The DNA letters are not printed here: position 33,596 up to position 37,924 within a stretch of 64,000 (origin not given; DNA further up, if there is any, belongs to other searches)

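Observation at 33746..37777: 1343-aa protein joining an OM beta-barrel to an OmpA peptidoglycan-binding domain through eight Ig-like domains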

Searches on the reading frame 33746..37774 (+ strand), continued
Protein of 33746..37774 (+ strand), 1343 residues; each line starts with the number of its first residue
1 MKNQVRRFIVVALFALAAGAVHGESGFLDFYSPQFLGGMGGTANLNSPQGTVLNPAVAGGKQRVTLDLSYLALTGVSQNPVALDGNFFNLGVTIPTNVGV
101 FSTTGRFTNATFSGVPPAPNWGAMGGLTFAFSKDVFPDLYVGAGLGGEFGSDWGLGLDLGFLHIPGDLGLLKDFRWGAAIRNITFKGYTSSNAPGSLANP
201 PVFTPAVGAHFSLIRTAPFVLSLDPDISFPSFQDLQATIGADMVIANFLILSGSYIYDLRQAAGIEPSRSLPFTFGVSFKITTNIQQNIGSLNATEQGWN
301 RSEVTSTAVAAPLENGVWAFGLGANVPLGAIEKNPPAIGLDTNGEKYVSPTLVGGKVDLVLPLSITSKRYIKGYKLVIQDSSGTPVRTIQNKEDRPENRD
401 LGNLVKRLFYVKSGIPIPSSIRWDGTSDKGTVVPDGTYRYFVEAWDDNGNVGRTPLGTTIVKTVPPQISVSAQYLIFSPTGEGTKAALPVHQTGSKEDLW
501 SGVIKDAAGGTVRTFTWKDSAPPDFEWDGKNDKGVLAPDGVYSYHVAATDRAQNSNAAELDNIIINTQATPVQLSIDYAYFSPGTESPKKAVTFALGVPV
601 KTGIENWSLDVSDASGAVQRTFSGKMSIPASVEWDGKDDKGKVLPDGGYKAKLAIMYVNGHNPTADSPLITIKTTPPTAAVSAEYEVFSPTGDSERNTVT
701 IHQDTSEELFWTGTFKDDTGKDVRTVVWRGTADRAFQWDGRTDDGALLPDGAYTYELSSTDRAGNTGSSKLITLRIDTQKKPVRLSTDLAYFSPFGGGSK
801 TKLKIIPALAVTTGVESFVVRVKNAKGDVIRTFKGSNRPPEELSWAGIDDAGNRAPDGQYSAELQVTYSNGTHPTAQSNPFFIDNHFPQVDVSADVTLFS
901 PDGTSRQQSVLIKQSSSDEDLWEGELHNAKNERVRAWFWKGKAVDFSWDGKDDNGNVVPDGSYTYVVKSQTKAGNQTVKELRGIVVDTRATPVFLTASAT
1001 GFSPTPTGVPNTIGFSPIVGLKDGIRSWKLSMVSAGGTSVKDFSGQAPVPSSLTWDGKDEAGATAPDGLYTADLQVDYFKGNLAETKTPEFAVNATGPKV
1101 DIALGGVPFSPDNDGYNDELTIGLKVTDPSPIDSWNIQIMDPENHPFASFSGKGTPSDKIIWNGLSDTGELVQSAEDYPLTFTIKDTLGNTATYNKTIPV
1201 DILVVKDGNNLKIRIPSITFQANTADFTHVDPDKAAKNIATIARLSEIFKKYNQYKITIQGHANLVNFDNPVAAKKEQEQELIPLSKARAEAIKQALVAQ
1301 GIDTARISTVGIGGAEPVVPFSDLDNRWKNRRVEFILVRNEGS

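Call 10: find_homologous_proteins(query=window:33746-37774:+, max_evalue=0.00001)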
Query window:33746-37774:+ (1343 aa): 277 proteins with E <= 0.00001 among 8000 candidates; the best 120 are listed.
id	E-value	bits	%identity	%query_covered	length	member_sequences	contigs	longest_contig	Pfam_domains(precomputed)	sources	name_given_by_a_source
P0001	0.0e+0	2972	97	100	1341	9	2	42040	PF00691.26,PF13585.13,PF13860.13,PF19077.7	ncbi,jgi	ncbi:MAG: FlgD immunoglobulin-like domain containing protein [Spirochaetia bacterium]|jgi:flagellar 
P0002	0.0e+0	2551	82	100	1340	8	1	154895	PF00691.26,PF13585.13,PF13860.13,PF19077.7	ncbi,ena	-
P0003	0.0e+0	2498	80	100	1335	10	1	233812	PF00691.26,PF13585.13,PF13750.13,PF13860.13,PF19077.7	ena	-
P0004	0.0e+0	2466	78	100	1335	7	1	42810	PF00691.26,PF13585.13,PF13860.13,PF19077.7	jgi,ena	-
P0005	0.0e+0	2446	79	100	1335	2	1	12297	PF00691.26,PF13585.13,PF13860.13,PF19077.7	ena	-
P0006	0.0e+0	2443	79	100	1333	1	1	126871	PF00691.26,PF13585.13,PF13750.13,PF13860.13,PF19077.7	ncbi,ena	-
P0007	0.0e+0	2431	78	100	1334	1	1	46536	PF00691.26,PF13585.13,PF13750.13,PF13860.13,PF19077.7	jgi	jgi:flagellar hook assembly protein FlgD/outer membrane protein OmpA-like peptidoglycan-associated p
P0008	0.0e+0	2403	77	100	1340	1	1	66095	PF00691.26,PF13585.13,PF13860.13,PF19077.7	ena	-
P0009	0.0e+0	2379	76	100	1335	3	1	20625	PF00691.26,PF13585.13,PF13860.13,PF19077.7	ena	-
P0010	0.0e+0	2064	75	88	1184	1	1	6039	PF00691.26,PF13585.13,PF13860.13,PF19077.7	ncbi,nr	ncbi:MAG TPA: FlgD immunoglobulin-like domain containing protein, partial [Spirochaetia bacterium]|n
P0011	0.0e+0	1978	64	100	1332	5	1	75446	PF00691.26,PF13585.13,PF13750.13,PF10029.16,PF13860.13,PF19077.7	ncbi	-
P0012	0.0e+0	1965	64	100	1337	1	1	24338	PF00691.26,PF13585.13,PF13750.13,PF13860.13,PF19077.7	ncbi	-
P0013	0.0e+0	1938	63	100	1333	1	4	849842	PF00691.26,PF13585.13,PF13750.13,PF13860.13,PF19077.7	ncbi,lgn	-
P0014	0.0e+0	1930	45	87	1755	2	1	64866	PF00691.26,PF15418.13,PF22352.3,PF13585.13,PF13750.13,PF13860.13,PF12245.15,PF09136.17,PF19077.7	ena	-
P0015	0.0e+0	1924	62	100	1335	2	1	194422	PF00691.26,PF13585.13,PF13750.13,PF13860.13,PF19077.7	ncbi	-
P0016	0.0e+0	1899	63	100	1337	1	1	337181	PF00691.26,PF13585.13,PF13750.13,PF13860.13,PF19077.7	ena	-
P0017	0.0e+0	1896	62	98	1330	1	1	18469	PF00691.26,PF13585.13,PF13750.13,PF13860.13,PF19077.7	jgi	jgi:flagellar hook assembly protein FlgD/outer membrane protein OmpA-like peptidoglycan-associated p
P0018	0.0e+0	1895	61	100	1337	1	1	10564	PF00691.26,PF13585.13,PF13750.13,PF13860.13,PF19077.7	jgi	jgi:flagellar hook assembly protein FlgD/outer membrane protein OmpA-like peptidoglycan-associated p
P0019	0.0e+0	1895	62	100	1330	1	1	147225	PF00691.26,PF13585.13,PF13860.13,PF19077.7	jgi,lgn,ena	-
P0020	0.0e+0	1891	61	100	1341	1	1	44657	PF00691.26,PF13585.13,PF13750.13,PF13860.13,PF19077.7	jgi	jgi:flagellar hook assembly protein FlgD/outer membrane protein OmpA-like peptidoglycan-associated p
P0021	0.0e+0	1886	62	98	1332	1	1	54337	PF00691.26,PF13585.13,PF13860.13,PF19077.7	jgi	jgi:flagellar hook assembly protein FlgD/outer membrane protein OmpA-like peptidoglycan-associated p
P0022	0.0e+0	1885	81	74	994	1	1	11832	PF13585.13,PF13750.13,PF10029.16,PF13860.13,PF19077.7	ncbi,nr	ncbi:MAG TPA: FlgD immunoglobulin-like domain containing protein, partial [Spirochaetia bacterium]|n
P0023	0.0e+0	1882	62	100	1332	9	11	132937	PF00691.26,PF13585.13,PF13750.13,PF13860.13,PF12245.15,PF19077.7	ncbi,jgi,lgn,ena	ncbi:MAG: FlgD immunoglobulin-like domain containing protein [Spirochaetia bacterium]|jgi:flagellar 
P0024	0.0e+0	1881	62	100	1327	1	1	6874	PF00691.26,PF13585.13,PF13750.13,PF13860.13,PF19077.7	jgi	jgi:flagellar hook assembly protein FlgD/outer membrane protein OmpA-like peptidoglycan-associated p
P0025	0.0e+0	1881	62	100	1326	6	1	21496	PF00691.26,PF13585.13,PF13860.13,PF12245.15,PF19077.7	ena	-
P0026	0.0e+0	1881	62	100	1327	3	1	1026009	PF00691.26,PF13585.13,PF13750.13,PF13860.13,PF12245.15,PF19077.7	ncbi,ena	-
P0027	0.0e+0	1876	62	100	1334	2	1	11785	PF00691.26,PF13585.13,PF13750.13,PF13860.13,PF19077.7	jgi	jgi:flagellar hook assembly protein FlgD/outer membrane protein OmpA-like peptidoglycan-associated p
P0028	0.0e+0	1876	61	100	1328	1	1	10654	PF00691.26,PF13585.13,PF13860.13,PF12245.15,PF19077.7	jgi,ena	-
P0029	0.0e+0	1871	61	100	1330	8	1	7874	PF00691.26,PF13585.13,PF13860.13,PF19077.7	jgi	-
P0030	0.0e+0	1868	61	100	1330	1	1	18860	PF00691.26,PF13585.13,PF13860.13,PF19077.7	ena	-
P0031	0.0e+0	1868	61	100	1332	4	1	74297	PF00691.26,PF13585.13,PF13860.13,PF19077.7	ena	-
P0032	0.0e+0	1863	61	100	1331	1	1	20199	PF00691.26,PF13585.13,PF13860.13,PF19077.7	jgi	jgi:flagellar hook assembly protein FlgD/outer membrane protein OmpA-like peptidoglycan-associated p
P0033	0.0e+0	1861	61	100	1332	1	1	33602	PF00691.26,PF13585.13,PF13860.13,PF19077.7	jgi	jgi:flagellar hook assembly protein FlgD/outer membrane protein OmpA-like peptidoglycan-associated p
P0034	0.0e+0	1858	61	100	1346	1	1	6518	PF00691.26,PF13585.13,PF13750.13,PF13860.13,PF19077.7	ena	-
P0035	0.0e+0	1854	61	100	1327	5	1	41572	PF00691.26,PF13585.13,PF13750.13,PF13860.13,PF19077.7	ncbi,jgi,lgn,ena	-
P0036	0.0e+0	1850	61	100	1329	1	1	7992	PF00691.26,PF13585.13,PF13750.13,PF13860.13,PF12245.15,PF19077.7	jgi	jgi:flagellar hook assembly protein FlgD/outer membrane protein OmpA-like peptidoglycan-associated p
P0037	0.0e+0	1848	61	100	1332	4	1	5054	PF00691.26,PF13585.13,PF13750.13,PF13860.13,PF12245.15,PF19077.7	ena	-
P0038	0.0e+0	1839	65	91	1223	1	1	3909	PF00691.26,PF13585.13,PF13750.13,PF10029.16,PF13860.13,PF19077.7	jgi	jgi:flagellar hook assembly protein FlgD/outer membrane protein OmpA-like peptidoglycan-associated p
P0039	0.0e+0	1838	60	100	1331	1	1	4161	PF00691.26,PF13585.13,PF13750.13,PF13860.13,PF19077.7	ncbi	-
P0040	0.0e+0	1821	60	100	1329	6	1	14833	PF00691.26,PF13585.13,PF13750.13,PF10029.16,PF13860.13,PF12245.15,PF19077.7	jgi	-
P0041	0.0e+0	1819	60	99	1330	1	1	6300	PF00691.26,PF13585.13,PF13750.13,PF13860.13,PF19077.7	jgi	-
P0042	0.0e+0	1817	61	100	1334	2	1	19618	PF00691.26,PF13585.13,PF13750.13,PF10029.16,PF13860.13,PF12245.15,PF19077.7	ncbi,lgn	ncbi:MAG: FlgD immunoglobulin-like domain containing protein [Spirochaetia bacterium]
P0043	0.0e+0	1813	60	100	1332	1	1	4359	PF00691.26,PF13585.13,PF13860.13,PF19077.7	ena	-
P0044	0.0e+0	1804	60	100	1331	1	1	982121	PF00691.26,PF13585.13,PF13750.13,PF13860.13,PF19077.7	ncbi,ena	-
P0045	0.0e+0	1803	60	100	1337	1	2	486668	PF00691.26,PF13585.13,PF13750.13,PF13860.13,PF19077.7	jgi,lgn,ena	-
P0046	0.0e+0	1802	44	89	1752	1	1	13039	PF00691.26,PF13585.13,PF13750.13,PF13860.13,PF19077.7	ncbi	-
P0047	0.0e+0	1793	60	100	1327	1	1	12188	PF00691.26,PF13585.13,PF10029.16,PF13860.13,PF12245.15,PF19077.7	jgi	jgi:flagellar hook assembly protein FlgD/outer membrane protein OmpA-like peptidoglycan-associated p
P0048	0.0e+0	1791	60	98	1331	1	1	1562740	PF00691.26,PF13585.13,PF13750.13,PF13860.13,PF19077.7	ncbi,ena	-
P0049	0.0e+0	1776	44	89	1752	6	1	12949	PF00691.26,PF13585.13,PF13750.13,PF13860.13,PF19077.7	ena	-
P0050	0.0e+0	1761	59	99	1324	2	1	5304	PF00691.26,PF13585.13,PF13750.13,PF13860.13,PF19077.7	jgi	jgi:flagellar hook assembly protein FlgD/outer membrane protein OmpA-like peptidoglycan-associated p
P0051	0.0e+0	1758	42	89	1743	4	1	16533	PF00691.26,PF15418.13,PF13585.13,PF10029.16,PF13860.13,PF12245.15,PF09136.17,PF19077.7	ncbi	ncbi:MAG: FlgD immunoglobulin-like domain containing protein [Spirochaetia bacterium]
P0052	0.0e+0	1758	59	98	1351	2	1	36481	PF00691.26,PF13585.13,PF13750.13,PF13860.13,PF19077.7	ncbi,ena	-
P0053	0.0e+0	1756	59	100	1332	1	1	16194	PF00691.26,PF13585.13,PF13860.13,PF19077.7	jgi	jgi:flagellar hook assembly protein FlgD/outer membrane protein OmpA-like peptidoglycan-associated p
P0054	0.0e+0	1753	42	89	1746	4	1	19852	PF00691.26,PF16738.11,PF13585.13,PF13860.13,PF09136.17,PF19077.7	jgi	-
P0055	0.0e+0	1739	59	99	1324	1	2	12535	PF00691.26,PF13585.13,PF13750.13,PF13860.13,PF19077.7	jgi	jgi:flagellar hook assembly protein FlgD/outer membrane protein OmpA-like peptidoglycan-associated p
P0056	0.0e+0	1739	62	91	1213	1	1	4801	PF00691.26,PF13585.13,PF13750.13,PF13860.13,PF19077.7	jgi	jgi:flagellar hook assembly protein FlgD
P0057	0.0e+0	1738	58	100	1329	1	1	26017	PF00691.26,PF13585.13,PF13750.13,PF13860.13,PF19077.7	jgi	jgi:flagellar hook assembly protein FlgD/outer membrane protein OmpA-like peptidoglycan-associated p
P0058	0.0e+0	1728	63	89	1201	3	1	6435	PF00691.26,PF13585.13,PF13860.13,PF19077.7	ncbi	ncbi:MAG: FlgD immunoglobulin-like domain containing protein, partial [Spirochaetia bacterium]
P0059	0.0e+0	1715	58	98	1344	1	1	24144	PF00691.26,PF13585.13,PF13750.13,PF13860.13,PF12245.15,PF19077.7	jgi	jgi:flagellar hook assembly protein FlgD/outer membrane protein OmpA-like peptidoglycan-associated p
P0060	0.0e+0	1712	57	99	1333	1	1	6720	PF00691.26,PF15418.13,PF13585.13,PF13750.13,PF13860.13,PF19077.7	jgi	jgi:flagellar hook assembly protein FlgD/outer membrane protein OmpA-like peptidoglycan-associated p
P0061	0.0e+0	1708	57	100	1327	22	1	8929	PF00691.26,PF13585.13,PF13750.13,PF13860.13,PF19077.7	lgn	-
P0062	0.0e+0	1705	42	89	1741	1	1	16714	PF00691.26,PF13585.13,PF13860.13,PF19077.7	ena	-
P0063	0.0e+0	1693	56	99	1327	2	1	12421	PF00691.26,PF13585.13,PF13750.13,PF13860.13,PF19077.7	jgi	jgi:flagellar hook assembly protein FlgD/outer membrane protein OmpA-like peptidoglycan-associated p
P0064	0.0e+0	1686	56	99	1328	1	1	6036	PF00691.26,PF13585.13,PF13750.13,PF13860.13,PF19077.7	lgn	-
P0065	0.0e+0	1683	56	99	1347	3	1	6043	PF00691.26,PF13585.13,PF13750.13,PF10029.16,PF13860.13,PF19077.7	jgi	jgi:flagellar hook assembly protein FlgD/outer membrane protein OmpA-like peptidoglycan-associated p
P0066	0.0e+0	1682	56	99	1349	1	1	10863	PF00691.26,PF13585.13,PF13750.13,PF10029.16,PF13860.13,PF12245.15,PF19077.7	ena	-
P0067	0.0e+0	1680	49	70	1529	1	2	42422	PF00691.26,PF13585.13,PF13750.13,PF13860.13,PF19077.7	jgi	jgi:flagellar hook assembly protein FlgD/outer membrane protein OmpA-like peptidoglycan-associated p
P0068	0.0e+0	1677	56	99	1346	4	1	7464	PF00691.26,PF13585.13,PF13750.13,PF10029.16,PF13860.13,PF19077.7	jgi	-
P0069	0.0e+0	1675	56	99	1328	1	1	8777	PF00691.26,PF13585.13,PF13750.13,PF13860.13,PF19077.7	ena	-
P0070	0.0e+0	1661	56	99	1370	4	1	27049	PF00691.26,PF13585.13,PF13750.13,PF10029.16,PF13860.13,PF19077.7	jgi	jgi:flagellar hook assembly protein FlgD/outer membrane protein OmpA-like peptidoglycan-associated p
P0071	0.0e+0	1651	60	92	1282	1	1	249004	PF15418.13,PF13585.13,PF13750.13,PF13860.13,PF19077.7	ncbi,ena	-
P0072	0.0e+0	1647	63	84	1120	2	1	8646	PF00691.26,PF13585.13,PF13860.13,PF12245.15,PF09136.17,PF19077.7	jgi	jgi:flagellar hook assembly protein FlgD/outer membrane protein OmpA-like peptidoglycan-associated p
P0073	0.0e+0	1645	55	99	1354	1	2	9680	PF00691.26,PF13585.13,PF13750.13,PF10029.16,PF13860.13,PF19077.7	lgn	-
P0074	0.0e+0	1640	52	70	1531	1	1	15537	PF00691.26,PF13585.13,PF13750.13,PF10029.16,PF13860.13,PF19077.7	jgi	jgi:flagellar hook assembly protein FlgD/outer membrane protein OmpA-like peptidoglycan-associated p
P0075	0.0e+0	1627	53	70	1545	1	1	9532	PF00691.26,PF13585.13,PF13750.13,PF10029.16,PF13860.13,PF12245.15,PF19077.7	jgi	jgi:flagellar hook assembly protein FlgD/outer membrane protein OmpA-like peptidoglycan-associated p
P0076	0.0e+0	1616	49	74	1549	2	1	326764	PF00691.26,PF15418.13,PF13585.13,PF13750.13,PF10029.16,PF13860.13,PF19077.7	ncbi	-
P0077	0.0e+0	1613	49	74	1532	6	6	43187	PF00691.26,PF13585.13,PF13750.13,PF13860.13,PF19077.7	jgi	jgi:flagellar hook assembly protein FlgD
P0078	0.0e+0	1607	41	89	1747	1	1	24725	PF00691.26,PF15418.13,PF13585.13,PF10029.16,PF13860.13,PF12245.15,PF19077.7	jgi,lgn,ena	-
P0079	0.0e+0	1584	50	70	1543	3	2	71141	PF00691.26,PF22352.3,PF13585.13,PF10029.16,PF13860.13,PF12245.15,PF19077.7,PF20164.5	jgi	jgi:flagellar hook assembly protein FlgD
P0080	0.0e+0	1579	38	90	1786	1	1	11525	PF00691.26,PF15418.13,PF13585.13,PF13860.13,PF12245.15,PF19077.7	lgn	-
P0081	0.0e+0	1567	51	70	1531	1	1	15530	PF00691.26,PF13585.13,PF13750.13,PF13860.13,PF19077.7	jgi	jgi:flagellar hook assembly protein FlgD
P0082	0.0e+0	1565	50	70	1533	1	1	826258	PF00691.26,PF13585.13,PF13750.13,PF13860.13,PF19077.7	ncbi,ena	-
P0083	0.0e+0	1561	50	70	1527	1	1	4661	PF00691.26,PF13585.13,PF13750.13,PF13860.13,PF19077.7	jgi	jgi:flagellar hook assembly protein FlgD/outer membrane protein OmpA-like peptidoglycan-associated p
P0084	0.0e+0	1555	61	84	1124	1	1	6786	PF00691.26,PF13585.13,PF13750.13,PF13860.13,PF19077.7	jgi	jgi:flagellar hook assembly protein FlgD/outer membrane protein OmpA-like peptidoglycan-associated p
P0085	0.0e+0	1555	50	70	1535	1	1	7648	PF00691.26,PF13585.13,PF13750.13,PF10029.16,PF13860.13,PF19077.7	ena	-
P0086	0.0e+0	1555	62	82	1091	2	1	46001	PF00691.26,PF13585.13,PF13860.13,PF19077.7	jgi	jgi:flagellar hook assembly protein FlgD/outer membrane protein OmpA-like peptidoglycan-associated p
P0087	0.0e+0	1515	60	83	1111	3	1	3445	PF00691.26,PF13585.13,PF13750.13,PF13860.13,PF19077.7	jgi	jgi:flagellar hook assembly protein FlgD/outer membrane protein OmpA-like peptidoglycan-associated p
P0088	0.0e+0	1509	40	89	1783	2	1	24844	PF00691.26,PF13585.13,PF13750.13,PF13860.13,PF12245.15,PF09136.17,PF19077.7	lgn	-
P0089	0.0e+0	1505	65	75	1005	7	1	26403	PF00691.26,PF13585.13,PF13860.13,PF19077.7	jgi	jgi:flagellar hook assembly protein FlgD/outer membrane protein OmpA-like peptidoglycan-associated p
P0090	0.0e+0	1494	48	70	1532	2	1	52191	PF00691.26,PF22352.3,PF13585.13,PF13750.13,PF13860.13,PF19077.7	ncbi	-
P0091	0.0e+0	1454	63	73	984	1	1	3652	PF00691.26,PF13585.13,PF10029.16,PF13860.13,PF19077.7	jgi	-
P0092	0.0e+0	1453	37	89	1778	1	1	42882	PF00691.26,PF15418.13,PF13585.13,PF13750.13,PF10029.16,PF13860.13,PF12245.15,PF09136.17,PF19077.7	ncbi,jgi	jgi:flagellar hook assembly protein FlgD/outer membrane protein OmpA-like peptidoglycan-associated p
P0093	0.0e+0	1444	38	91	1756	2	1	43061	PF00691.26,PF13585.13,PF13750.13,PF10029.16,PF13860.13,PF19077.7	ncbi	-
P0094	0.0e+0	1441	49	99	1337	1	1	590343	PF00691.26,PF13585.13,PF13860.13,PF12245.15,PF19077.7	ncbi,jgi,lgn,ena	-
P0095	0.0e+0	1436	43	88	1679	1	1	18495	PF00691.26,PF13585.13,PF13750.13,PF13860.13,PF12245.15,PF19077.7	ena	-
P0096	0.0e+0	1436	38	91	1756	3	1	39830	PF00691.26,PF15418.13,PF13585.13,PF13750.13,PF10029.16,PF13860.13,PF19077.7,PF18843.7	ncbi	ncbi:MAG: FlgD immunoglobulin-like domain containing protein [bacterium]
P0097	0.0e+0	1428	50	98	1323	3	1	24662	PF00691.26,PF13585.13,PF13750.13,PF10029.16,PF13860.13,PF19077.7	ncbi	-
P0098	0.0e+0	1418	35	71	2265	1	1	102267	PF00691.26,PF22352.3,PF13585.13,PF13750.13,PF13860.13,PF05345.19,PF12245.15,PF19077.7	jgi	jgi:flagellar hook assembly protein FlgD/outer membrane protein OmpA-like peptidoglycan-associated p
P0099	0.0e+0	1415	48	98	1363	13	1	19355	PF00691.26,PF13585.13,PF13750.13,PF13860.13,PF19077.7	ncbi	-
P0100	0.0e+0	1415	49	98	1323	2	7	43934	PF00691.26,PF13585.13,PF13750.13,PF13860.13,PF12245.15,PF19077.7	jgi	jgi:outer membrane protein OmpA-like peptidoglycan-associated protein/flagellar hook assembly protei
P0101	0.0e+0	1413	38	88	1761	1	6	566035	PF00691.26,PF15418.13,PF13585.13,PF13750.13,PF13860.13,PF09136.17,PF19077.7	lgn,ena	-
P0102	0.0e+0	1412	49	98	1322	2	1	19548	PF00691.26,PF13585.13,PF13750.13,PF13860.13,PF19077.7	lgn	-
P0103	0.0e+0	1408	48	99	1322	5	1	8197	PF00691.26,PF13585.13,PF13750.13,PF13860.13,PF19077.7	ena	-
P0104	0.0e+0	1407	48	98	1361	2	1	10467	PF00691.26,PF13585.13,PF13750.13,PF13860.13,PF19077.7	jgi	-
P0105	0.0e+0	1405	35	89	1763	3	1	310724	PF00691.26,PF13585.13,PF06486.17,PF13750.13,PF13860.13,PF12245.15,PF19077.7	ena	-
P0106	0.0e+0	1399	48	98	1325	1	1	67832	PF00691.26,PF13585.13,PF13750.13,PF13860.13,PF12245.15,PF19077.7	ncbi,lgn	-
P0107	0.0e+0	1397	49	99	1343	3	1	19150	PF00691.26,PF15418.13,PF13585.13,PF13750.13,PF10029.16,PF13860.13,PF19077.7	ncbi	-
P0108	0.0e+0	1390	57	82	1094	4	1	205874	PF00691.26,PF13585.13,PF13750.13,PF10029.16,PF13860.13,PF19077.7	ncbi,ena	-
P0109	0.0e+0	1383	34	75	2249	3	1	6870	PF00691.26,PF15418.13,PF13585.13,PF13750.13,PF10029.16,PF13860.13,PF19077.7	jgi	jgi:flagellar hook assembly protein FlgD/outer membrane protein OmpA-like peptidoglycan-associated p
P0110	0.0e+0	1382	49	98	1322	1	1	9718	PF00691.26,PF13585.13,PF13750.13,PF13860.13,PF19077.7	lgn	-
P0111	0.0e+0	1382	48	99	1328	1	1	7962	PF00691.26,PF13585.13,PF13750.13,PF13860.13,PF19077.7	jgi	jgi:outer membrane protein OmpA-like peptidoglycan-associated protein/flagellar hook assembly protei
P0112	0.0e+0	1380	48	98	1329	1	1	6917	PF00691.26,PF13585.13,PF13750.13,PF13860.13,PF19077.7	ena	-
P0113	0.0e+0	1376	48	100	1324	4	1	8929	PF00691.26,PF15418.13,PF13585.13,PF13750.13,PF13860.13,PF19077.7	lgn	-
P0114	0.0e+0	1370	48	98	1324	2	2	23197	PF00691.26,PF13585.13,PF13750.13,PF13860.13,PF19077.7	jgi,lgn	-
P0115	0.0e+0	1369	37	91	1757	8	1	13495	PF00691.26,PF15418.13,PF13585.13,PF13750.13,PF10029.16,PF13860.13,PF12245.15,PF19077.7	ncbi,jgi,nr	ncbi:MAG: OmpA family protein [Spirochaetes bacterium]|jgi:flagellar hook assembly protein FlgD/oute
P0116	0.0e+0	1364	48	100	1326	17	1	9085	PF00691.26,PF13585.13,PF13860.13,PF19077.7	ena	-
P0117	0.0e+0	1363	49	98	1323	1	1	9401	PF00691.26,PF13585.13,PF13750.13,PF13860.13,PF19077.7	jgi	jgi:outer membrane protein OmpA-like peptidoglycan-associated protein/flagellar hook assembly protei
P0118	0.0e+0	1352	47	99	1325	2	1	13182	PF00691.26,PF13585.13,PF13860.13,PF12245.15,PF19077.7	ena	-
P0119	0.0e+0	1344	46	98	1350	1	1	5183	PF00691.26,PF13585.13,PF13860.13,PF19077.7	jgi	jgi:flagellar hook assembly protein FlgD/outer membrane protein OmpA-like peptidoglycan-associated p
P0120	0.0e+0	1343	47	98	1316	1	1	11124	PF00691.26,PF13585.13,PF13860.13,PF19077.7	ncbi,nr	ncbi:MAG: gliding motility-associated C-terminal domain-containing protein, partial [Spirochaetales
